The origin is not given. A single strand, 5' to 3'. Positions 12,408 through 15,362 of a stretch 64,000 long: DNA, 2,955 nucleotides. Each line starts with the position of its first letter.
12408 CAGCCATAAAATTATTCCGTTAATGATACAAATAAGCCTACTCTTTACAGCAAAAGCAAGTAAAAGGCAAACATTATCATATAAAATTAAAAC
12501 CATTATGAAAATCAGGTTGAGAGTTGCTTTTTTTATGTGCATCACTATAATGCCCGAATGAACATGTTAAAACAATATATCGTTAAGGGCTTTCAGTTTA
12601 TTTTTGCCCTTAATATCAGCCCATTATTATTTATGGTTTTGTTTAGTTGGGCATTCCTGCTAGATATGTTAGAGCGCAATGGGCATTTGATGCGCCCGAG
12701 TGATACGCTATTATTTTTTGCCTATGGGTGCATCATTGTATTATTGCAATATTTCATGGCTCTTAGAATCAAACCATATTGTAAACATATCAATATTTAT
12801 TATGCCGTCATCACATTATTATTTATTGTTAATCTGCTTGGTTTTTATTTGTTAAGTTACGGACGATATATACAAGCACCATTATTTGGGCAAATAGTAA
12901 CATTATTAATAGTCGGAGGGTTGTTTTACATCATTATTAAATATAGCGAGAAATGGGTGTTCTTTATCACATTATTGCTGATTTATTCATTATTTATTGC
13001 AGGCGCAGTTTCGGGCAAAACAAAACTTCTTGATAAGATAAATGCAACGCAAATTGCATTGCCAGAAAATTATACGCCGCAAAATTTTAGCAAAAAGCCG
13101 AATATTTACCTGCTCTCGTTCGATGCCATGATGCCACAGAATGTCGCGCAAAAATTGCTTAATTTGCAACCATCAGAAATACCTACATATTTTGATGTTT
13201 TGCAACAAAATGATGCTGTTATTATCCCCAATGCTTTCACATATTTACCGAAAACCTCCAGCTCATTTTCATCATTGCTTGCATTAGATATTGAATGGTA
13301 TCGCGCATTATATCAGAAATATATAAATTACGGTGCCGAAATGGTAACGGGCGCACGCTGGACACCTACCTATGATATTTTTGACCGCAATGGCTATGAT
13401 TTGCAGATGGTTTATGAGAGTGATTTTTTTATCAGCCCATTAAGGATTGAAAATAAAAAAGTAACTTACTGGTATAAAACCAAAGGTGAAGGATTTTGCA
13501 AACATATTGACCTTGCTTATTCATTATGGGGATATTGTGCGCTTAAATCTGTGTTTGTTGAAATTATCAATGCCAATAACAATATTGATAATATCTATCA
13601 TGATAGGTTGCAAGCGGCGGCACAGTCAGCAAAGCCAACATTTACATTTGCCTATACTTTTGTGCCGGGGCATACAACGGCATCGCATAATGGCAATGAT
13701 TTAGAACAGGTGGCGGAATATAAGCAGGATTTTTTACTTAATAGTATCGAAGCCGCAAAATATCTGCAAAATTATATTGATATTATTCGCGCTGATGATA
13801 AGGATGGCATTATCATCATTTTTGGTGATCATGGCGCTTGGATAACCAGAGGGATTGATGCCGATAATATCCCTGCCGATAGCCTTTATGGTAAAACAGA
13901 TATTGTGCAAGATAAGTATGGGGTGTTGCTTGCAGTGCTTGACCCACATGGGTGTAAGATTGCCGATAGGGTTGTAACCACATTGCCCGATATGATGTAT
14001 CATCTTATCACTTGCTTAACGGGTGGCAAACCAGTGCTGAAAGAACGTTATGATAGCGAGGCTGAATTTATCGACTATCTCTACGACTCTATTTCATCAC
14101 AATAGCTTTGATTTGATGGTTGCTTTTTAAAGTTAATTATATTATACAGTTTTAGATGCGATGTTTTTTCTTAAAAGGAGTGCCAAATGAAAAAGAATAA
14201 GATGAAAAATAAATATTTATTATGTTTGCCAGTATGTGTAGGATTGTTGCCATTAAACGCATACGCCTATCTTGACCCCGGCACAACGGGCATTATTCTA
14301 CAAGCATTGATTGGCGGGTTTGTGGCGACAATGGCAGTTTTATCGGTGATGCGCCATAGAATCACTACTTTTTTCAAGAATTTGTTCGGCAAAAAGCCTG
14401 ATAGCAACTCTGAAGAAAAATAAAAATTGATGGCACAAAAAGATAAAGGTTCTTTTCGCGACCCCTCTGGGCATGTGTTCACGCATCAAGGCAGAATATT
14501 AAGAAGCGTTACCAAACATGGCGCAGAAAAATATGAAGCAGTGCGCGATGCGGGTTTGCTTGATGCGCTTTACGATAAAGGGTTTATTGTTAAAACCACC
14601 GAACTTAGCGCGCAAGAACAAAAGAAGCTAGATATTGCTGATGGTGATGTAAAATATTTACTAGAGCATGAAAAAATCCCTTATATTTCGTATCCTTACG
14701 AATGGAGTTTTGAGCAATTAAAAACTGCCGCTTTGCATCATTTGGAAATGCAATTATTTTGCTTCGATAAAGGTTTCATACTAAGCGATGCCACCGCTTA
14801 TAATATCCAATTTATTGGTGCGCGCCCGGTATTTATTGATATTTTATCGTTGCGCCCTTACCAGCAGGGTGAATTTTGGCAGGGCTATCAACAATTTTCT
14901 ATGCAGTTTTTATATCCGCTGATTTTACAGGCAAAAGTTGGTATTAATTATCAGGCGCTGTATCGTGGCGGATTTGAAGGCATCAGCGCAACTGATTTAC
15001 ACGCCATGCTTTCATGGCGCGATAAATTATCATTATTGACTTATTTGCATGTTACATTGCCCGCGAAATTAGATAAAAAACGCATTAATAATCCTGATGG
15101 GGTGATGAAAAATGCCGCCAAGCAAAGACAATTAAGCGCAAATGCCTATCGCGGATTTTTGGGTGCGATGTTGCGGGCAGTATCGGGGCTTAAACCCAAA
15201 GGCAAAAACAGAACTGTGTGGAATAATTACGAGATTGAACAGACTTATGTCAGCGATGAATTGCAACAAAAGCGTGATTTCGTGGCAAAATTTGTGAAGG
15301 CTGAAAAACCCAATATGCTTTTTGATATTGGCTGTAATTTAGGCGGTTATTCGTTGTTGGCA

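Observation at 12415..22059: AT-rich island: four tandem 5-TM/alkaline-phosphatase-superfamily paralogs, a SAM methyltransferase, a mini membrane peptide and an anchored PQQ-type propeller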

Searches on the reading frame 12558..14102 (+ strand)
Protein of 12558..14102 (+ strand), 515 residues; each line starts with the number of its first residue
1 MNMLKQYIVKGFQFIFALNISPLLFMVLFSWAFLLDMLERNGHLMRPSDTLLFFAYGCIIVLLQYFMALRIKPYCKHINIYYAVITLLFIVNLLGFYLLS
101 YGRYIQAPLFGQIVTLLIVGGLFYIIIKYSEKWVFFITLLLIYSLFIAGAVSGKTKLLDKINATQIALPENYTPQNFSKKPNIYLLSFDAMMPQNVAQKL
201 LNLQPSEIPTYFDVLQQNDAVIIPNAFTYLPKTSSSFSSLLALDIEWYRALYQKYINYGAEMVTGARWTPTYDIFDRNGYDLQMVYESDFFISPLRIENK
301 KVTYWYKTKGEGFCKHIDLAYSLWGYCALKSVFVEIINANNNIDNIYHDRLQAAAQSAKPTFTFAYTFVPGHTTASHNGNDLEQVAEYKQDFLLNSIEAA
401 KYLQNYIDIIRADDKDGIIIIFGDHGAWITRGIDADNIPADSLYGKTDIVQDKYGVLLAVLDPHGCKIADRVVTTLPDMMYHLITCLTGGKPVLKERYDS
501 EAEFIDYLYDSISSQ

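Call 3: search_protein_families(library=pfam, proteins=[window:12558-14102:+], max_evalue=1)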
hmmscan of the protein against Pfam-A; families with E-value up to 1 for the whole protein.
window:12558-14102:+ (515 aa): 2 families
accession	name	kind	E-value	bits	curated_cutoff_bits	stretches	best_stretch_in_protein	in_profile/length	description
PF18723.6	HMUDK_hel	-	0.055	13.3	25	1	328-411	87-171/281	5-hmdU DNA kinase, helical domain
PF09215.16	Phage-Gp8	-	0.079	12.4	25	1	400-456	10-69/337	Bacteriophage T4, Gp8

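Call 4: search_protein_families(library=ncbifam, proteins=[window:12558-14102:+], max_evalue=1)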
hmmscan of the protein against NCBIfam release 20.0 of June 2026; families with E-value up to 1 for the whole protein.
window:12558-14102:+ (515 aa): 0 families

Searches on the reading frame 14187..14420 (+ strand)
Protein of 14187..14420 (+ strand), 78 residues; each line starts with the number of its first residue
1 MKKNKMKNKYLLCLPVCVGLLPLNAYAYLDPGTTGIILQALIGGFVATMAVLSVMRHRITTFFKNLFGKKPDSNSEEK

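Call 3: search_protein_families(library=pfam, proteins=[window:14187-14420:+], max_evalue=1)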
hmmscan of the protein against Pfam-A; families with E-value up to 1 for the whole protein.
window:14187-14420:+ (78 aa): 1 family
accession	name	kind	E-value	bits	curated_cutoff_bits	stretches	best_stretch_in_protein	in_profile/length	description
PF14093.11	DUF4271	-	0.13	12.6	29.7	1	40-76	4-40/206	Domain of unknown function (DUF4271)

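Call 4: search_protein_families(library=ncbifam, proteins=[window:14187-14420:+], max_evalue=1)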
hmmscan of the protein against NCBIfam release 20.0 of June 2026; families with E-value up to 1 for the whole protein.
window:14187-14420:+ (78 aa): 1 family
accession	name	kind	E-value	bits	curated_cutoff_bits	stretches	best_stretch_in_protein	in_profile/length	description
NF001395.0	PRK00281.3-1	equivalog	0.087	12.2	394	1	7-65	225-282/306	undecaprenyl-diphosphate phosphatase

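Call 97: find_homologous_proteins(query=A8, max_evalue=0.01)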
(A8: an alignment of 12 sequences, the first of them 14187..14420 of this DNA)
Query A8 (12 sequences) (78 aa, profile of the alignment): 7668 proteins with E <= 0.01 among 8000 candidates; the best 120 are listed.
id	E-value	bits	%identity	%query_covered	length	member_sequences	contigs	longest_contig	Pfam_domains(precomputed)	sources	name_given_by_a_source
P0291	1.3e-25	107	100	100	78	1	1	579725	-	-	-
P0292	8.4e-25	104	45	86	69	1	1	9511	-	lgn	-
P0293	8.9e-25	104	48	59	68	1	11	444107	-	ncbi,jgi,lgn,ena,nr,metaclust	ncbi:MAG: hypothetical protein BGO67_01905 [Alphaproteobacteria bacterium 41-28]|nr:MAG: hypothetica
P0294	2.7e-24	102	41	85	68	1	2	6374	-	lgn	-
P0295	7.1e-24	101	86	94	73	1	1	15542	-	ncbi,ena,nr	ncbi:MAG: hypothetical protein K0U45_04325 [Alphaproteobacteria bacterium]|nr:hypothetical protein [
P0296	7.7e-24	101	82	92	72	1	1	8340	-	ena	-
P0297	1.4e-23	100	44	79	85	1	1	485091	-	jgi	jgi:hypothetical protein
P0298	2.1e-23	100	90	100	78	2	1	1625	-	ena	-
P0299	2.5e-23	99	88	94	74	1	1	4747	-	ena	-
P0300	2.6e-23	99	86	100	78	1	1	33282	-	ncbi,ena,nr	ncbi:MAG: hypothetical protein K0U39_10170 [Alphaproteobacteria bacterium]|nr:hypothetical protein [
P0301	3.1e-23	99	-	-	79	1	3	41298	-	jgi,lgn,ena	-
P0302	5.4e-23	98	62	37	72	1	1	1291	-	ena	-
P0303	5.8e-23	98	44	94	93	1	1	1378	-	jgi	jgi:hypothetical protein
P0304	6.4e-23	98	45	88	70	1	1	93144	-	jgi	jgi:hypothetical protein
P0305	9.7e-23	97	43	68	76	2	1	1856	-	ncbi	-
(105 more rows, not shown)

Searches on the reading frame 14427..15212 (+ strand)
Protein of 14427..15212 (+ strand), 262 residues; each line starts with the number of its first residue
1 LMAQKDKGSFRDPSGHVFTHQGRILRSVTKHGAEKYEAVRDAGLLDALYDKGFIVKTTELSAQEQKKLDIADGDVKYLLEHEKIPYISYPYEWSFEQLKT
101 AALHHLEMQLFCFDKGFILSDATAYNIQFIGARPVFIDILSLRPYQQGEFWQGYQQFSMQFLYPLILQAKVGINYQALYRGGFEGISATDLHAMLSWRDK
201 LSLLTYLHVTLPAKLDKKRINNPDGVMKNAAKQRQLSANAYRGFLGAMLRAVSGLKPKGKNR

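Call 63: search_solved_structures(query=A6, max_evalue=10, show_alignments=4)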
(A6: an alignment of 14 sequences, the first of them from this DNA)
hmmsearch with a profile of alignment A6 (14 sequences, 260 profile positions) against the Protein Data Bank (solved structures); distinct sequences matched with E-value up to 10: 1.
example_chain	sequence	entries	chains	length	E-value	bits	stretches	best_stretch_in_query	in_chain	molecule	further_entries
5lzk_A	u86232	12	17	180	0.1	14.8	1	69-100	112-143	Protein FAM83B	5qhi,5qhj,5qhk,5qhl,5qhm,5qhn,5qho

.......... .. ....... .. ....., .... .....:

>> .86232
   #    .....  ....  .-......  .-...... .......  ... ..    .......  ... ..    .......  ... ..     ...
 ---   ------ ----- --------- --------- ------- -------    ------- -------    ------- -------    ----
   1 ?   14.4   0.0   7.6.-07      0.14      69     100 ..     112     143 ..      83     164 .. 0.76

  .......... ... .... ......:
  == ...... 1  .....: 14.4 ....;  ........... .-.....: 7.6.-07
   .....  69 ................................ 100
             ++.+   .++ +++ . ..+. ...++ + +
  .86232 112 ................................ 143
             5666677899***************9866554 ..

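Call 64: search_protein_families(library=pfam, alignment_id=A6, max_evalue=10)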
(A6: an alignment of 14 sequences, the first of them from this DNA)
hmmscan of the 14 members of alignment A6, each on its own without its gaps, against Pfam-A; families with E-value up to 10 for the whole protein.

A. member 1, seq(262 aa): 1 family
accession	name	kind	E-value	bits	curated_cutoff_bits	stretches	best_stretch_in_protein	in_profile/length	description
PF20680.3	DUF6817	-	0.028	15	25.2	1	3-60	3-59/85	Domain of unknown function (DUF6817)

B. families by the number of members that match (of 14 scanned): 6 families
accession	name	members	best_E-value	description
PF15940.10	YjcB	2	0.0089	Family of unknown function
PF22440.1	SirC_C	1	0.0012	SirC C-terminal domain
PF20680.3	DUF6817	1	0.028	Domain of unknown function (DUF6817)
PF17409.8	MoaF_C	1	0.13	MoaF C-terminal domain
PF14367.12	DUF4411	1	0.2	Domain of unknown function (DUF4411)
PF07730.19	HisKA_3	1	0.25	Histidine kinase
